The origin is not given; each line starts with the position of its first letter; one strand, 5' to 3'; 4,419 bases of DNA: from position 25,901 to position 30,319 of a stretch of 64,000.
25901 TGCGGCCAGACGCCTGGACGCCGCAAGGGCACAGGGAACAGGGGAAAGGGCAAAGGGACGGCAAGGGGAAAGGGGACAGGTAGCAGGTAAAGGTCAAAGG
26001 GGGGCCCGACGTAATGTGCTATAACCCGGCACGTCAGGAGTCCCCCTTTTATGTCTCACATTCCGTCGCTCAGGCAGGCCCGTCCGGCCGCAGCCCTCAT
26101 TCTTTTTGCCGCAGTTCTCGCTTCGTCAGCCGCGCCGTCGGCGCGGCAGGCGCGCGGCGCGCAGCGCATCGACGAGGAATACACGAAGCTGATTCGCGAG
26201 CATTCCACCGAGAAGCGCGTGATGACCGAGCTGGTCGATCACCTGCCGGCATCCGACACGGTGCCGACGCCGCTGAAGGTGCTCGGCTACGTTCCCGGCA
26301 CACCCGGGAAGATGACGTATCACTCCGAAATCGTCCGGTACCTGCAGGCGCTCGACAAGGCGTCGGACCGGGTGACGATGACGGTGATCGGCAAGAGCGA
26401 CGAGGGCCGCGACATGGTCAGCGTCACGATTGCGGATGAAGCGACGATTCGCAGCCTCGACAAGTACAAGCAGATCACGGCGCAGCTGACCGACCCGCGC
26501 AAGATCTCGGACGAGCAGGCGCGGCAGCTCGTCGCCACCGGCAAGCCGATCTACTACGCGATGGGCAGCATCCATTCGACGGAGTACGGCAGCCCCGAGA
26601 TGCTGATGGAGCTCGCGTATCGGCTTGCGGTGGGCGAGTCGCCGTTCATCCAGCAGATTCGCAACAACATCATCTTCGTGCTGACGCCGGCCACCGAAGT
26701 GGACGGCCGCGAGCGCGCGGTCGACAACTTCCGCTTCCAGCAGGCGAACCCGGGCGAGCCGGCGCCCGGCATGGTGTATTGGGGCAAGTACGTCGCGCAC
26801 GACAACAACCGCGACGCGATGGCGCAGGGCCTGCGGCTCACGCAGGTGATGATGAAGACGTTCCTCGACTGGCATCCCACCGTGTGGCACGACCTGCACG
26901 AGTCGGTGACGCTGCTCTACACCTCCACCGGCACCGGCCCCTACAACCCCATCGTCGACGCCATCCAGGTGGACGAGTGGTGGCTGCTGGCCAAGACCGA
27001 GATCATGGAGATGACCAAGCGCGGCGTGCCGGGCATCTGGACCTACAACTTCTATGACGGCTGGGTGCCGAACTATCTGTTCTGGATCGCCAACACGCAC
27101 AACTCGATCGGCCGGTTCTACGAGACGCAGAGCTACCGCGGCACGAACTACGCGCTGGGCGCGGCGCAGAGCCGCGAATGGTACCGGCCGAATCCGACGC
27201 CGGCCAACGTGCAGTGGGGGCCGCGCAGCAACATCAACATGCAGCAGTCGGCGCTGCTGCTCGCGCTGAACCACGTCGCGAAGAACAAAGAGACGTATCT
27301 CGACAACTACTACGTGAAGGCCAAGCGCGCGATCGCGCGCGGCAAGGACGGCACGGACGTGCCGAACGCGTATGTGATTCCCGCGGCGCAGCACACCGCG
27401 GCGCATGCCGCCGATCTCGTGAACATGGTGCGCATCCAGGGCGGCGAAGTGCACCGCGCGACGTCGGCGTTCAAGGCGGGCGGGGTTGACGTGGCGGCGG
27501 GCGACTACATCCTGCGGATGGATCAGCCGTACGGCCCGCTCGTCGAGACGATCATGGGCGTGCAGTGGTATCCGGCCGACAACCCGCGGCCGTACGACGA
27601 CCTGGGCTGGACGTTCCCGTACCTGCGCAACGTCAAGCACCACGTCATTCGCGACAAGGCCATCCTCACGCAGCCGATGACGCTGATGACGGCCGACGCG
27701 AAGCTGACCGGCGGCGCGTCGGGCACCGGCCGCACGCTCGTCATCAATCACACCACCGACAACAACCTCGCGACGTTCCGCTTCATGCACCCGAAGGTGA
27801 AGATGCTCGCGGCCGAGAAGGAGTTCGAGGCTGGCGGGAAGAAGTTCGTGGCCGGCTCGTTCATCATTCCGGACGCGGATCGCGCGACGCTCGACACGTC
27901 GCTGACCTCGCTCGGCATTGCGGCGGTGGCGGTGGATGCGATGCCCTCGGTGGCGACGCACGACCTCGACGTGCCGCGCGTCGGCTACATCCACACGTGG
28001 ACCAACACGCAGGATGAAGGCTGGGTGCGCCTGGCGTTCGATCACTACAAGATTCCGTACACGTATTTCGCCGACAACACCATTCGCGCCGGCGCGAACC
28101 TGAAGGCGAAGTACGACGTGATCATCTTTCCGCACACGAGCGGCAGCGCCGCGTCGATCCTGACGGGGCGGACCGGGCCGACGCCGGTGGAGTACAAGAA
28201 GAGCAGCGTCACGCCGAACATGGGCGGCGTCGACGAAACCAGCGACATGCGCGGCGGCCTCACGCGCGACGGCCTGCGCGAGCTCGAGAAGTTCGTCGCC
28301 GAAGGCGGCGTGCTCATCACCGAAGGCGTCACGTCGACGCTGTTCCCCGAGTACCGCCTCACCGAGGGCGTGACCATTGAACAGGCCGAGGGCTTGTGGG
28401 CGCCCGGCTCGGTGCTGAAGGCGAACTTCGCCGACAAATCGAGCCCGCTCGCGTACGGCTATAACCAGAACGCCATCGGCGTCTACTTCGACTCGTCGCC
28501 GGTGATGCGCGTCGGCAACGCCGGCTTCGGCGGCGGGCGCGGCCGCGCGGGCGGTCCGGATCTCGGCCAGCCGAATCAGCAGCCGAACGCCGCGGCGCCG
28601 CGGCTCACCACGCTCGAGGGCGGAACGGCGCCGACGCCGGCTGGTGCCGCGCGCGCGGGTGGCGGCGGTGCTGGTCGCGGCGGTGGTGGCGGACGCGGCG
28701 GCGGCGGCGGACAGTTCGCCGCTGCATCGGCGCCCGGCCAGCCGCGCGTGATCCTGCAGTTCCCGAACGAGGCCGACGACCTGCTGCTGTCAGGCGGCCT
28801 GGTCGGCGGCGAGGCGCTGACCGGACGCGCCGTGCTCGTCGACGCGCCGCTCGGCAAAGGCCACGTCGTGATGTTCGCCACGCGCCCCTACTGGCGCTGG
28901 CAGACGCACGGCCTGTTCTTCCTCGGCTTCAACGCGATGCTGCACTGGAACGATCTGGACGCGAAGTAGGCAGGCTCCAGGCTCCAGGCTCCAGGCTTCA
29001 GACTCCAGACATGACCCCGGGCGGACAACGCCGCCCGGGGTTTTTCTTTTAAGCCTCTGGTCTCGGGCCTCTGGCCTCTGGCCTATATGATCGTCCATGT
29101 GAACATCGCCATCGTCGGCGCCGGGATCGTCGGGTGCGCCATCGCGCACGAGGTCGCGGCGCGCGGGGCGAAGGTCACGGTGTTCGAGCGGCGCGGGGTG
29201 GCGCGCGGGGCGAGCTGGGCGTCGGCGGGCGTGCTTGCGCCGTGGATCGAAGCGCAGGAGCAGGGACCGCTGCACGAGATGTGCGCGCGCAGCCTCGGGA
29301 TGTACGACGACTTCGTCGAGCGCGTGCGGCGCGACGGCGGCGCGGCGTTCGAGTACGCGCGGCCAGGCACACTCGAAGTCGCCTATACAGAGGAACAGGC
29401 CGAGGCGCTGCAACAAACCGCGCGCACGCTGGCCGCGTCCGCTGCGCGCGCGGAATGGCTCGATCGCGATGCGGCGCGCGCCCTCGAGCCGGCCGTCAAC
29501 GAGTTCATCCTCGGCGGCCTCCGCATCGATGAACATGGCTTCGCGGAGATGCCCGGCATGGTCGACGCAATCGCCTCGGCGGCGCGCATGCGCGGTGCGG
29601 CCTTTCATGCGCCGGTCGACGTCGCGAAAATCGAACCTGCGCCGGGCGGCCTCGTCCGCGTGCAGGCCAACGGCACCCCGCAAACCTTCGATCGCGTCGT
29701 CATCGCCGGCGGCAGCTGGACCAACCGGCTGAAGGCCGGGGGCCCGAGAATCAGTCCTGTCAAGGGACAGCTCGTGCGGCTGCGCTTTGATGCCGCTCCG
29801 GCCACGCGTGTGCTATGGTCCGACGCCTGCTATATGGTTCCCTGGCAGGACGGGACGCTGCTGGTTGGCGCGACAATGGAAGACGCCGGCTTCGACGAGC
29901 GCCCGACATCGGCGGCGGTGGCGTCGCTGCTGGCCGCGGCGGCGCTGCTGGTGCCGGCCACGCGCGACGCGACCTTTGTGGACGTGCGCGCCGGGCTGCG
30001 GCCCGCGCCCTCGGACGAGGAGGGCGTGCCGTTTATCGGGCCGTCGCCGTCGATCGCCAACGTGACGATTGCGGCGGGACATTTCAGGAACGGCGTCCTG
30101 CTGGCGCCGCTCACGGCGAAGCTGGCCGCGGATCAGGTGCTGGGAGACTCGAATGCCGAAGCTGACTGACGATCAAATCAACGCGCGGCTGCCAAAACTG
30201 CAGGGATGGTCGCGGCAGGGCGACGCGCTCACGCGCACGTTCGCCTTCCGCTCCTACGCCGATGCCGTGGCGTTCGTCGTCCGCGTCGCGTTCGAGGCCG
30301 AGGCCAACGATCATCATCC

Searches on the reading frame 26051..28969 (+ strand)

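Call 52: search_protein_families(library=pfam, proteins=[window:26051-28969:+], max_evalue=0.000001)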
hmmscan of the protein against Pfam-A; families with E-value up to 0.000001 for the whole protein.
window:26051-28969:+ (972 aa): 1 family
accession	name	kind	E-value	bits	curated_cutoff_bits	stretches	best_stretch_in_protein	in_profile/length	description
PF00246.29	Peptidase_M14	-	1.3e-12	48.4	21.6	1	94-231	1-114/286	Zinc carboxypeptidase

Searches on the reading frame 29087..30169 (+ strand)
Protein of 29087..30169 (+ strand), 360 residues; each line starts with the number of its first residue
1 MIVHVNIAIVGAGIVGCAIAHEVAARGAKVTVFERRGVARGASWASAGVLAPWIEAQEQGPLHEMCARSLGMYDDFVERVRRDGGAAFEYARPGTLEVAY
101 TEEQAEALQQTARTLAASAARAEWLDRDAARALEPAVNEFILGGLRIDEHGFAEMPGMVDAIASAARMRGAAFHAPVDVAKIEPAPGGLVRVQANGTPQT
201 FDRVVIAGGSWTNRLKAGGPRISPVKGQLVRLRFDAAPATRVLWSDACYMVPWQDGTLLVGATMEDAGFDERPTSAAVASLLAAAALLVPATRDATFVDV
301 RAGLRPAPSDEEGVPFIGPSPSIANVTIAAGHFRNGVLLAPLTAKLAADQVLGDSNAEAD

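Call 52: search_protein_families(library=pfam, proteins=[window:29087-30169:+], max_evalue=0.000001)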
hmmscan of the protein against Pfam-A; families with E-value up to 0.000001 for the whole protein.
window:29087-30169:+ (360 aa): 1 family
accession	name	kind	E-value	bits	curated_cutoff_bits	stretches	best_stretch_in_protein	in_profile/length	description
PF01266.30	DAO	-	6e-70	237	27.9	1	7-349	2-352/353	FAD dependent oxidoreductase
